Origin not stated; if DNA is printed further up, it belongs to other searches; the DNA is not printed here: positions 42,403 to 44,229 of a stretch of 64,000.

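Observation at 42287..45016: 2.2-kb cassette bracketed by ~245-bp direct repeats carrying a membrane-anchored T5orf172 protein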

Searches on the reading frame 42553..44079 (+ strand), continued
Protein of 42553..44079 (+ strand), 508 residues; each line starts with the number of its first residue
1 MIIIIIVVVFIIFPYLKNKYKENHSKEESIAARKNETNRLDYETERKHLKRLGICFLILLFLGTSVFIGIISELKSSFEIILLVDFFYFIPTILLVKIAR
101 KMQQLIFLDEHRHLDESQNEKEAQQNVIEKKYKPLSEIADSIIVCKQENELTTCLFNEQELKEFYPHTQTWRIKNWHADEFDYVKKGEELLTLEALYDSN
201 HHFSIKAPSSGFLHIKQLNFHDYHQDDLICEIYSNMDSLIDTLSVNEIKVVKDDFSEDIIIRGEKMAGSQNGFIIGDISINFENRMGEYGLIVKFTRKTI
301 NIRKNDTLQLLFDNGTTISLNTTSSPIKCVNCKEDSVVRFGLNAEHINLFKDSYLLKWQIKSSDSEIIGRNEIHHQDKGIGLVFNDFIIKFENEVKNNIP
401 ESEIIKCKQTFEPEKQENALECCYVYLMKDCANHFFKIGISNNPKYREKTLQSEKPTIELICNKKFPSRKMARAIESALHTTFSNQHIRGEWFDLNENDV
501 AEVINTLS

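Call 63: fold_search(model_id=the predicted structure, library=viral)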
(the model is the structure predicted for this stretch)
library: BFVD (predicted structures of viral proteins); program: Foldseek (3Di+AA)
matches with E <= 10: 476; with E <= 0.001: 34
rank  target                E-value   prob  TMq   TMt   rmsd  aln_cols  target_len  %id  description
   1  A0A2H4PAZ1            1.4e-06  1.00  0.15  0.35  15.5       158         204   18  (no name in the UniProt tables at hand)
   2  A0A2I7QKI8            2.7e-06  1.00  0.15  0.38  13.1       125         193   31  (no name in the UniProt tables at hand)
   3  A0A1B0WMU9            8.5e-06  1.00  0.16  0.46  11.5       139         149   12  (no name in the UniProt tables at hand)
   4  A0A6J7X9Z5            2.5e-05  1.00  0.14  0.40  10.2       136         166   29  Meiotically up-regulated gene 113 [uncultured Caudovirales phage]
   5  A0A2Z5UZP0            3.2e-05  1.00  0.16  0.32  14.0       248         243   12  Bro25 [Heliothis virescens ascovirus 3j]
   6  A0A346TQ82            4.3e-05  1.00  0.20  0.32  14.0       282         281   13  BRO-B [Spodoptera eridania nucleopolyhedrovirus]
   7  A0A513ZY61            5.3e-05  1.00  0.17  0.27  20.4       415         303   12  (no name in the UniProt tables at hand)
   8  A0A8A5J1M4            5.6e-05  0.97  0.16  0.18  21.2       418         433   14  (no name in the UniProt tables at hand)
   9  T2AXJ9                7.3e-05  1.00  0.15  0.19  15.0       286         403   13  (no name in the UniProt tables at hand)
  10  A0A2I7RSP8            7.7e-05  1.00  0.16  0.54   2.9        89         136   37  (no name in the UniProt tables at hand)
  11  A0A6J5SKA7            1.0e-04  1.00  0.16  0.60   2.7        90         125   28  Meiotically up-regulated gene 113 [uncultured Caudovirales phage]
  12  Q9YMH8                1.1e-04  1.00  0.18  0.31  11.9       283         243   13  Ld-bro-m [Lymantria dispar multicapsid nuclear polyhedrosis virus]
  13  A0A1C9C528            1.3e-04  1.00  0.15  0.28  24.3       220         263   17  Bacteriophage T5 Orf172 DNA-binding domain-containing protein [Heterosigma akashiwo virus 01]
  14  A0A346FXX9            1.5e-04  1.00  0.19  0.26  14.1       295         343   13  (no name in the UniProt tables at hand)
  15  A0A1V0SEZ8            1.7e-04  1.00  0.15  0.24  18.1       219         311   11  Bacteriophage T5 Orf172 DNA-binding domain-containing protein [Hokovirus HKV1]
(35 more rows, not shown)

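Call 64: find_encoding_contigs(protein=P0244, flank=7000, max_places=10)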
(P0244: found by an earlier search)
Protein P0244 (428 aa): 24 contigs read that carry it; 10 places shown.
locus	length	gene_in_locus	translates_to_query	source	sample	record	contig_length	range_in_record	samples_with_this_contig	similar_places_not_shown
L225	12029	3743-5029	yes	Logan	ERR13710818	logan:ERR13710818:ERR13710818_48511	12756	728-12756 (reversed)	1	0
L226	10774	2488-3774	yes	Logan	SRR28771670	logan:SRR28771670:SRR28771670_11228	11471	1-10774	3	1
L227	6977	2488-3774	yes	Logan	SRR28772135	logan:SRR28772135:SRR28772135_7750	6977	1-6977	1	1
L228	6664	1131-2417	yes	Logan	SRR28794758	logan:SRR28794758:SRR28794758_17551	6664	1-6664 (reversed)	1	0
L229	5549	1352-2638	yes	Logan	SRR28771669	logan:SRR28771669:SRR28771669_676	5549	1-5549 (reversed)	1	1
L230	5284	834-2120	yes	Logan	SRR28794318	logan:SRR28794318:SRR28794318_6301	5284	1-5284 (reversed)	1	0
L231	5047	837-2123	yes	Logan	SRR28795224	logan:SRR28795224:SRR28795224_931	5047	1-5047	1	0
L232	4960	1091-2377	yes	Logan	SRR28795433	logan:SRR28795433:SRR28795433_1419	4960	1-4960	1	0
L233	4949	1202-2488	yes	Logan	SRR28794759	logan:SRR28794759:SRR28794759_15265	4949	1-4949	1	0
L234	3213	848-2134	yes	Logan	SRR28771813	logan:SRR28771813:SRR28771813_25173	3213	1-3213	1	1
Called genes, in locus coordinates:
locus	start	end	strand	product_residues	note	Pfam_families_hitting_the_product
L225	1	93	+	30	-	?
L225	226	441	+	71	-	PF12668:DUF3791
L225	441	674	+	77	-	PF13151:DUF3990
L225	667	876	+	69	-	-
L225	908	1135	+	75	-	-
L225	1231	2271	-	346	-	-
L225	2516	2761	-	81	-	PF03693:ParD_antitoxin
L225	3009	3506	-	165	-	PF00929:RNase_T, PF16473:Rv2179c-like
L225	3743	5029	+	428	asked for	PF00919:UPF0004, PF04055:Radical_SAM, PF01938:TRAM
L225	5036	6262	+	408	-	PF23019:DUF7033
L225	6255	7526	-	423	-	PF16217:M64_N, PF09471:Peptidase_M64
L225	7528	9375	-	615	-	PF20142:Scaffold, PF03734:YkuD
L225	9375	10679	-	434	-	PF00155:Aminotran_1_2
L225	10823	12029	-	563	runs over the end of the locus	PF02690:Na_Pi_cotrans, PF01895:PhoU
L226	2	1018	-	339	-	?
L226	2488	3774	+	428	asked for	PF00919:UPF0004, PF04055:Radical_SAM, PF01938:TRAM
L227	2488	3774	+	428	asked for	PF00919:UPF0004, PF04055:Radical_SAM, PF01938:TRAM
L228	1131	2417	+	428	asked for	PF00919:UPF0004, PF04055:Radical_SAM, PF01938:TRAM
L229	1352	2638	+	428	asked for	PF00919:UPF0004, PF04055:Radical_SAM, PF01938:TRAM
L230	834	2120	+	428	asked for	PF00919:UPF0004, PF04055:Radical_SAM, PF01938:TRAM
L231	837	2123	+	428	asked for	PF00919:UPF0004, PF04055:Radical_SAM, PF01938:TRAM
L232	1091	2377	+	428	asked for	PF00919:UPF0004, PF04055:Radical_SAM, PF01938:TRAM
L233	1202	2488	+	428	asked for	PF00919:UPF0004, PF04055:Radical_SAM, PF01938:TRAM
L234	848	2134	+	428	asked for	PF00919:UPF0004, PF04055:Radical_SAM, PF01938:TRAM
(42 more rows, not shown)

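Call 65: find_encoding_contigs(protein=P0242, flank=9000, max_places=5)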
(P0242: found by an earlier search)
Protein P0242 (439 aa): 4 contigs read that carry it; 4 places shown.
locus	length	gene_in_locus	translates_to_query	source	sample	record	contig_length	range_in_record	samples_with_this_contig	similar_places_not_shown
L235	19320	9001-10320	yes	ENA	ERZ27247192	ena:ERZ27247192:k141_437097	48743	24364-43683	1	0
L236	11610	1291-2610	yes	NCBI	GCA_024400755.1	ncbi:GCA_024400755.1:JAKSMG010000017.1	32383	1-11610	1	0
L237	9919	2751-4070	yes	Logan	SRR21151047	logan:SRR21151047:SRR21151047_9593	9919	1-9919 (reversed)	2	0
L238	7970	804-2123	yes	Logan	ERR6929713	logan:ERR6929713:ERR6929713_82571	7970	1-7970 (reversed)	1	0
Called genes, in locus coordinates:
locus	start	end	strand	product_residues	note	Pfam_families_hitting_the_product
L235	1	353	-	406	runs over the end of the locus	PF13102:Phage_int_SAM_5, PF13495:Phage_int_SAM_4 (weak), PF00589:Phage_integrase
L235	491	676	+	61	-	-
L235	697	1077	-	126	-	PF03572:Peptidase_S41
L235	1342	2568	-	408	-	PF00375:SDF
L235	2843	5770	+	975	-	PF00675:Peptidase_M16, PF05193:Peptidase_M16_C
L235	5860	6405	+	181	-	PF13302:Acetyltransf_3 (weak), PF00583:Acetyltransf_1, PF13508:Acetyltransf_7, PF13673:Acetyltransf_10, PF08445:FR47 (weak)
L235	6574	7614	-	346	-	-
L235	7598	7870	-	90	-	-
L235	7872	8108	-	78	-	PF03693:ParD_antitoxin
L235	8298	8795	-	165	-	PF00929:RNase_T, PF16473:Rv2179c-like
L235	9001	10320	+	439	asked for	PF00919:UPF0004, PF04055:Radical_SAM, PF01938:TRAM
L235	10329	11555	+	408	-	PF23019:DUF7033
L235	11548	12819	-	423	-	PF16217:M64_N, PF09471:Peptidase_M64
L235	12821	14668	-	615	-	PF20142:Scaffold, PF03734:YkuD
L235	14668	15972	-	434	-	PF00155:Aminotran_1_2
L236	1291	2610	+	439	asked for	PF00919:UPF0004, PF04055:Radical_SAM, PF01938:TRAM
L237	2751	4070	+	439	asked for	PF00919:UPF0004, PF04055:Radical_SAM, PF01938:TRAM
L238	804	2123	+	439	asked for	PF00919:UPF0004, PF04055:Radical_SAM, PF01938:TRAM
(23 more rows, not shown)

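Call 69: search_protein_families(library=pfam, alignment_id=A3, max_evalue=0.01)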
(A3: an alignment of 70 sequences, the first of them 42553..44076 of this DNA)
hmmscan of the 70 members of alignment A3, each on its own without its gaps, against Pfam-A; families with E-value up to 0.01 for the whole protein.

A. member 1, window:42553-44076:+ (508 aa): 2 families
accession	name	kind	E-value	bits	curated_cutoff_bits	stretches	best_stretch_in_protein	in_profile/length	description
PF13455.12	MUG113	-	1.1e-13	52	22.3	1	436-505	1-71/73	Meiotically up-regulated gene 113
PF10544.15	T5orf172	-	1.2e-10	42.2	20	1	424-506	4-99/101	T5orf172 domain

B. families by the number of members that match (of 70 scanned): 17 families
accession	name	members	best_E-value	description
PF13455.12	MUG113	70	8.9e-15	Meiotically up-regulated gene 113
PF10544.15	T5orf172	70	2e-11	T5orf172 domain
PF00364.28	Biotin_lipoyl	17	6e-07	Biotin-requiring enzyme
PF05656.20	DUF805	5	6.1e-12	Protein of unknown function (DUF805)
PF07411.17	DUF1508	1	0.00019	Domain of unknown function (DUF1508)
PF00335.26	Tetraspanin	1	0.00033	Tetraspanin family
PF25575.1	TPR_BSK1_C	1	0.0011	Serine/threonine-protein kinase BSK1-like, TPR repeats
PF02749.22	QRPTase_N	1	0.0011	Quinolinate phosphoribosyl transferase, N-terminal domain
PF13694.11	Hph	1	0.0023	Sec63/Sec62 complex-interacting family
PF08395.17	7tm_7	1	0.003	7tm Chemosensory receptor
PF06687.17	SUR7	1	0.0032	SUR7/PalI family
PF07831.19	PYNP_C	1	0.0034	Pyrimidine nucleoside phosphorylase C-terminal domain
PF10011.15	DUF2254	1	0.0035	Predicted membrane protein (DUF2254)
PF13533.13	Biotin_lipoyl_2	1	0.0063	Biotin-lipoyl like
PF16478.10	DUF5055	1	0.007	Domain of unknown function (DUF5055)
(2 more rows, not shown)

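Call 70: search_protein_families(library=padloc, alignment_id=A3, max_evalue=0.001)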
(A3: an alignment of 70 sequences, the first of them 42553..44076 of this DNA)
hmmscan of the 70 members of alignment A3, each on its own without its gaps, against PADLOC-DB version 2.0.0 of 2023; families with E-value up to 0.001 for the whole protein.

A. member 1, window:42553-44076:+ (508 aa): 0 families

B. families by the number of members that match (of 70 scanned): 1 family
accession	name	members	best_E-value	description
PDLC05041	PDC-S57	11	3.8e-05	-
